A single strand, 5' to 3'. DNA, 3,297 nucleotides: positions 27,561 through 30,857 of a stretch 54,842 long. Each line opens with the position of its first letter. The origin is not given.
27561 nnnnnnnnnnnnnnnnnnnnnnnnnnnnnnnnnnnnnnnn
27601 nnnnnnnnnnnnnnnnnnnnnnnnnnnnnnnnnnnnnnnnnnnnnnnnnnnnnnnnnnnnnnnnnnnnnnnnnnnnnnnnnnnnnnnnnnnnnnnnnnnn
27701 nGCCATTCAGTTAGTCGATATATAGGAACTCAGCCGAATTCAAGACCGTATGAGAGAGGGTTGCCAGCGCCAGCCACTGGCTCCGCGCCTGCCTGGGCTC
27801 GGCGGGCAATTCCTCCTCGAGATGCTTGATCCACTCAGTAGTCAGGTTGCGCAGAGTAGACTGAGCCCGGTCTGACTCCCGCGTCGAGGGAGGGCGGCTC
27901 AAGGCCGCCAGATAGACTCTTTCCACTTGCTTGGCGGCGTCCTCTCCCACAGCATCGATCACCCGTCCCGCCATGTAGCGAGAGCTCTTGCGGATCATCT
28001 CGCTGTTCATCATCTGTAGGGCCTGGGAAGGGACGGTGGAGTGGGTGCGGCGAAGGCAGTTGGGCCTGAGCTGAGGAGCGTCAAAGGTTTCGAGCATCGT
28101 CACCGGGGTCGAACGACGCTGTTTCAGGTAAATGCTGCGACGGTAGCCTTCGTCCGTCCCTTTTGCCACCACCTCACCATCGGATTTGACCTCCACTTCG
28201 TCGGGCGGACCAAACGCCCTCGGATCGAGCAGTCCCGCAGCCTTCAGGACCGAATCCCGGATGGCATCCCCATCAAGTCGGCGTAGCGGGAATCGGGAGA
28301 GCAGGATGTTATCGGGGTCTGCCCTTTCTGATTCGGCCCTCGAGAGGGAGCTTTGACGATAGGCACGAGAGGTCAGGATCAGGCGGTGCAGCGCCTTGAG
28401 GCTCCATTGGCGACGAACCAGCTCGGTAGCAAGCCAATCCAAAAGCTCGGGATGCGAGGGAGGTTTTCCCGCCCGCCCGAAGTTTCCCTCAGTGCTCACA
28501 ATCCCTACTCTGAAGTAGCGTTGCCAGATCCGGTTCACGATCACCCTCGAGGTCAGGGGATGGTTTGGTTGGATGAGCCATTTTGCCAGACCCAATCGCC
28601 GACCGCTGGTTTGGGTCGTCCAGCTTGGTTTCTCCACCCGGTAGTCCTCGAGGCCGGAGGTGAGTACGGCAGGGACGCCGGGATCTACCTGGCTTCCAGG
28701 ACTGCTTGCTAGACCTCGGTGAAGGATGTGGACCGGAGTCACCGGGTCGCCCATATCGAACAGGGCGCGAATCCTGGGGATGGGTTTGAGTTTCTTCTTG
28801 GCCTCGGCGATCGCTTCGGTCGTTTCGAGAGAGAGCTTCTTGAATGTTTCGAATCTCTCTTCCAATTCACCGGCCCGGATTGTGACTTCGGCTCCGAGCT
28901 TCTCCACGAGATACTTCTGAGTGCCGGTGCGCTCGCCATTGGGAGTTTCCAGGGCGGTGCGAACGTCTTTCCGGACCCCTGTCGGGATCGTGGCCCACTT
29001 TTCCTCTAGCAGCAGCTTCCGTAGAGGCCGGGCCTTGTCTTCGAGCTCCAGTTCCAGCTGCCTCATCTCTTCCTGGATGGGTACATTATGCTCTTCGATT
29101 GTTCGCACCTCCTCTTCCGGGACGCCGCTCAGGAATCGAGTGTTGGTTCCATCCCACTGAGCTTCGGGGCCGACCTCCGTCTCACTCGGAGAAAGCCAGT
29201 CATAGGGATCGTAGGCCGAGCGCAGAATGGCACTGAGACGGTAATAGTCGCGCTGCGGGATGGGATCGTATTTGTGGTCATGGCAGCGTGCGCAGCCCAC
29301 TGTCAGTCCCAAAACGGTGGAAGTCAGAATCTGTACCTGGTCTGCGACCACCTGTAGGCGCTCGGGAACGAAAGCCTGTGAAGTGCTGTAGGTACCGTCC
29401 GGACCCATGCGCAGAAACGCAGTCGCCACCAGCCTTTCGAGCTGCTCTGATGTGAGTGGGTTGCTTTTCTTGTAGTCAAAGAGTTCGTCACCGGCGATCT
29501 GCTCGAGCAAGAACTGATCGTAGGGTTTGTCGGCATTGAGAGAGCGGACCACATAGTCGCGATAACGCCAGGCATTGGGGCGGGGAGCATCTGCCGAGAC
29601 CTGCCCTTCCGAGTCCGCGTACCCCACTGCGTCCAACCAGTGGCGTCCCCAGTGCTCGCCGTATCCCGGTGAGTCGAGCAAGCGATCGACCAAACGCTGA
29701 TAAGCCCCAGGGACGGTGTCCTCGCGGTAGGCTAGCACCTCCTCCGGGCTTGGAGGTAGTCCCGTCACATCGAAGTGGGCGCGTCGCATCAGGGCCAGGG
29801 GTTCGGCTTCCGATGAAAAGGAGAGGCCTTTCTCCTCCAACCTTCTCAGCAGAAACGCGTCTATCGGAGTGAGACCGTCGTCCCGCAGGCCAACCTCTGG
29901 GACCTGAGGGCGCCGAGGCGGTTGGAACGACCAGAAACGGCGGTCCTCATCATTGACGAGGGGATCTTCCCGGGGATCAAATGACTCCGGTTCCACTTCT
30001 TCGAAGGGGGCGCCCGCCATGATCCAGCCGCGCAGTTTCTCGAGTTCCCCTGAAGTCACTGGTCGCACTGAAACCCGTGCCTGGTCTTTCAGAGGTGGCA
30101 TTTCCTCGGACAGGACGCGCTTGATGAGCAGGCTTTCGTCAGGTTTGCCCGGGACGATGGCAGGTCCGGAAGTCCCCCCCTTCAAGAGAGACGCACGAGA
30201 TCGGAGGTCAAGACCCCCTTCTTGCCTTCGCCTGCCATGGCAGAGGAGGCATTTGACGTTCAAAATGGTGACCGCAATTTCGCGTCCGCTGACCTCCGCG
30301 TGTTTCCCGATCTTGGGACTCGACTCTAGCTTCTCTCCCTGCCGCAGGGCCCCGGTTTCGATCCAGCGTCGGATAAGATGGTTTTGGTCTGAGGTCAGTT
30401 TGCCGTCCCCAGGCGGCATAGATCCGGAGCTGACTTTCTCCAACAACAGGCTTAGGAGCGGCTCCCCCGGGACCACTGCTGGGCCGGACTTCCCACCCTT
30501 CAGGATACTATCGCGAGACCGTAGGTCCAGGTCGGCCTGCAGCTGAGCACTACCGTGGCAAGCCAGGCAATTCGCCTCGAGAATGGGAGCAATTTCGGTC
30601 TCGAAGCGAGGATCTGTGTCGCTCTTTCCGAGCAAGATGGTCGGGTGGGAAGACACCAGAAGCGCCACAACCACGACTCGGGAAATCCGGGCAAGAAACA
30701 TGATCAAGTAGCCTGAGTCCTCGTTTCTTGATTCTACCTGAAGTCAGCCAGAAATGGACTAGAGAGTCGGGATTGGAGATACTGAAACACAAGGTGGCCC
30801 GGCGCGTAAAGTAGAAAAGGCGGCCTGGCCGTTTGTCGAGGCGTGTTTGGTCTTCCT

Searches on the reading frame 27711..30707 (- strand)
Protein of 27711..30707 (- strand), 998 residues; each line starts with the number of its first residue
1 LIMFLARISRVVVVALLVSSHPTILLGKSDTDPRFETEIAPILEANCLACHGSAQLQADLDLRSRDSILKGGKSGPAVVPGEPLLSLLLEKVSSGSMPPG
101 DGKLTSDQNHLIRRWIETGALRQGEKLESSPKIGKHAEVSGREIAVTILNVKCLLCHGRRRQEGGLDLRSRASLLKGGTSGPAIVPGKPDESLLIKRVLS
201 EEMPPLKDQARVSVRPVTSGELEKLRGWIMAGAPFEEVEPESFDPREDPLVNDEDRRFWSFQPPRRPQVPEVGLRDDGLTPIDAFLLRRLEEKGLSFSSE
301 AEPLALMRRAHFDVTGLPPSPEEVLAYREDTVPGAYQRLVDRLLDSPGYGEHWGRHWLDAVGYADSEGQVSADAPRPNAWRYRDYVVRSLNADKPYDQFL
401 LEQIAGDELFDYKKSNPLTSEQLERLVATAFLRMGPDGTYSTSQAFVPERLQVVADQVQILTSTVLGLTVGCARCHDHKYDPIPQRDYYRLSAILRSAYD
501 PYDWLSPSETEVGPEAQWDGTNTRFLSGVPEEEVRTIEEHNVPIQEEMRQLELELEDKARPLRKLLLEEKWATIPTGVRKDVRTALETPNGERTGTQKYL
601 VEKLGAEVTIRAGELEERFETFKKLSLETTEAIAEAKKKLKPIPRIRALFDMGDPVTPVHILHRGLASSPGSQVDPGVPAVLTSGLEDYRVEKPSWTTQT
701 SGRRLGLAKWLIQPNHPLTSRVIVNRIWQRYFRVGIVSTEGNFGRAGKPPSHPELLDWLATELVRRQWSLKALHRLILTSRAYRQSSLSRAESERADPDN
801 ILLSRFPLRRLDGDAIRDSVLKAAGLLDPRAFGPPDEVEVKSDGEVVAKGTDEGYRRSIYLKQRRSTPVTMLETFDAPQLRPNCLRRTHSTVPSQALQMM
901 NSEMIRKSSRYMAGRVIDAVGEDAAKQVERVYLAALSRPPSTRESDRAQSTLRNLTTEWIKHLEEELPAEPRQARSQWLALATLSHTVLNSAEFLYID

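Call 71: search_protein_families(library=pfam, proteins=[window:27711-30707:-], max_evalue=0.0001)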
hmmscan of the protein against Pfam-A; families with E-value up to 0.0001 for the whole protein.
window:27711-30707:- (998 aa): 3 families
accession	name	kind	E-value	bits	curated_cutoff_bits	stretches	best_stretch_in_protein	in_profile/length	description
PF07587.16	PSD1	-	6e-84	281.7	28.5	1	703-950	1-242/244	Protein of unknown function (DUF1553)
PF07583.16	PSCyt2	-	2.6e-74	250.1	29.8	1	281-497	1-206/209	Protein of unknown function (DUF1549)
PF07635.16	PSCyt1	-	5.1e-30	104.3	22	2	153-205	1-57/59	Planctomycete cytochrome C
